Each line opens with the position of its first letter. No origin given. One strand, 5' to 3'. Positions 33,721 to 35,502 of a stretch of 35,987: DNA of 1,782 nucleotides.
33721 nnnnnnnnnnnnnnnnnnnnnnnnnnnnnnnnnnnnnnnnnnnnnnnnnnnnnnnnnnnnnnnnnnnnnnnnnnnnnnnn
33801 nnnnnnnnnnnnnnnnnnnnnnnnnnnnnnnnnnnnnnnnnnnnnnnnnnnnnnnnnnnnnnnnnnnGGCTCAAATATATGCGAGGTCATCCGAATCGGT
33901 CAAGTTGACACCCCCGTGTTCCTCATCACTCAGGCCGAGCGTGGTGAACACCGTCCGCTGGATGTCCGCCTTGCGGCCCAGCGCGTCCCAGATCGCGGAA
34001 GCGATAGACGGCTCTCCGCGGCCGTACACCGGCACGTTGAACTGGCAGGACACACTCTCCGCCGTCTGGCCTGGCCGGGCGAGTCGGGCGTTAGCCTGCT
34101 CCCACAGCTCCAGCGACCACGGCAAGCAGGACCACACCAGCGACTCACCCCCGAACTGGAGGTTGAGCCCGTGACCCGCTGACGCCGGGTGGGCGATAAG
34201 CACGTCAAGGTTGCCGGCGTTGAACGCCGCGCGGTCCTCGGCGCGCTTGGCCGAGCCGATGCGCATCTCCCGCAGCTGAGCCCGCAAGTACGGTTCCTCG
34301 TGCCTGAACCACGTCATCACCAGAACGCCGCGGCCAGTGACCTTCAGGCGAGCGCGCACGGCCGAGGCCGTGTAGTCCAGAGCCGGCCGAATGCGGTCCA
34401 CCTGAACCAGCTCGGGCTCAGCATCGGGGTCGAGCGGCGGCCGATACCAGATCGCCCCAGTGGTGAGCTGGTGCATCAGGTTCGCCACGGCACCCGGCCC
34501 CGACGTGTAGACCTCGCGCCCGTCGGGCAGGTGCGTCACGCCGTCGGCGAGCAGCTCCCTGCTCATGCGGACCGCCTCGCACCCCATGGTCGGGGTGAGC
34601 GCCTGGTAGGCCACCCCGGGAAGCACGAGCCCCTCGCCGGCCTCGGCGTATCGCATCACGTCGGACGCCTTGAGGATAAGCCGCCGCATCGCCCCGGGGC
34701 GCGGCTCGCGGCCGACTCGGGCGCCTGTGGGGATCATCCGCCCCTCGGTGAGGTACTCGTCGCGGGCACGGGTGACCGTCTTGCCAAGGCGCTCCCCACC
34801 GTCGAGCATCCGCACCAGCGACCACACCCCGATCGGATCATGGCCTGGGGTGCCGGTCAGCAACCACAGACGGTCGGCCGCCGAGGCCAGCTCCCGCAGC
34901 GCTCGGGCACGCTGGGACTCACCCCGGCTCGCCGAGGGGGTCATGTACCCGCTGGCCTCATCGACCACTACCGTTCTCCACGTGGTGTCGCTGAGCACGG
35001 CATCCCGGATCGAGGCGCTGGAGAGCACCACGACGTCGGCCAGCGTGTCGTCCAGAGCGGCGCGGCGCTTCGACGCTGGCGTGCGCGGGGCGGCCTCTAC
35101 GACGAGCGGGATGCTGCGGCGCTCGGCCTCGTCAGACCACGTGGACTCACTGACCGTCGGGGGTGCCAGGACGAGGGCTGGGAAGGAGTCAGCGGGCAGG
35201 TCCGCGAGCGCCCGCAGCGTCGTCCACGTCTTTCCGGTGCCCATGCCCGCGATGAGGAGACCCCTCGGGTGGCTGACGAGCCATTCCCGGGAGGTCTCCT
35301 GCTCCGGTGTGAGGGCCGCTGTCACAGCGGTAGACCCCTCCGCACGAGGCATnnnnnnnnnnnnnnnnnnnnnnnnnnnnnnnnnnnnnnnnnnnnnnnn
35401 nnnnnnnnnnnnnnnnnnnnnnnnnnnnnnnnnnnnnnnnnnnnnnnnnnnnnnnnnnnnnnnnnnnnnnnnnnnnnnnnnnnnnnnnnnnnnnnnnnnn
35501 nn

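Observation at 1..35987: A sortase-anchored adhesin gene is split across the two ends of the window, so the replicon is circularly permuted or circular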

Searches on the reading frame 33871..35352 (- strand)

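Call 11: search_protein_families(library=pfam, max_evalue=0.01, proteins=[window:33871-35352:-])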
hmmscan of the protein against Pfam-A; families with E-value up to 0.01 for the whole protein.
window:33871-35352:- (493 aa): 2 families
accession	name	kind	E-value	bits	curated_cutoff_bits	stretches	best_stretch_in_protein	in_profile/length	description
PF00176.29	SNF2-rel_dom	-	1.4e-06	28.1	24.9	1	24-183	8-178/290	SNF2-related domain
PF00270.35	DEAD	-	0.0019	18.4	26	1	16-169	2-160/167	DEAD/DEAH box helicase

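Call 12: search_protein_families(library=phrogs, max_evalue=0.001, proteins=[window:33871-35352:-])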
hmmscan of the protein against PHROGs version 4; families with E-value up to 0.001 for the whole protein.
window:33871-35352:- (493 aa): 6 families
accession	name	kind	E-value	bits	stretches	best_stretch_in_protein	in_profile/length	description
phrog_62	-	DNA, RNA and nucleotide metabolism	2.5e-62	211.9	1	14-478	697-1142/1881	DNA helicase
phrog_11354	-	unknown function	4.5e-23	82.1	1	371-465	13-101/116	-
phrog_23807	-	unknown function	8.7e-07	28.1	0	369-436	575-641/1053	-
phrog_1685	-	unknown function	5.5e-05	21.5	1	374-471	1460-1551/2278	-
phrog_11801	-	other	0.00032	18.9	0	366-435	1396-1464/2269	DNA methyltransferase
phrog_16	-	DNA, RNA and nucleotide metabolism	0.00099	18.4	0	20-173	283-420/986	DNA helicase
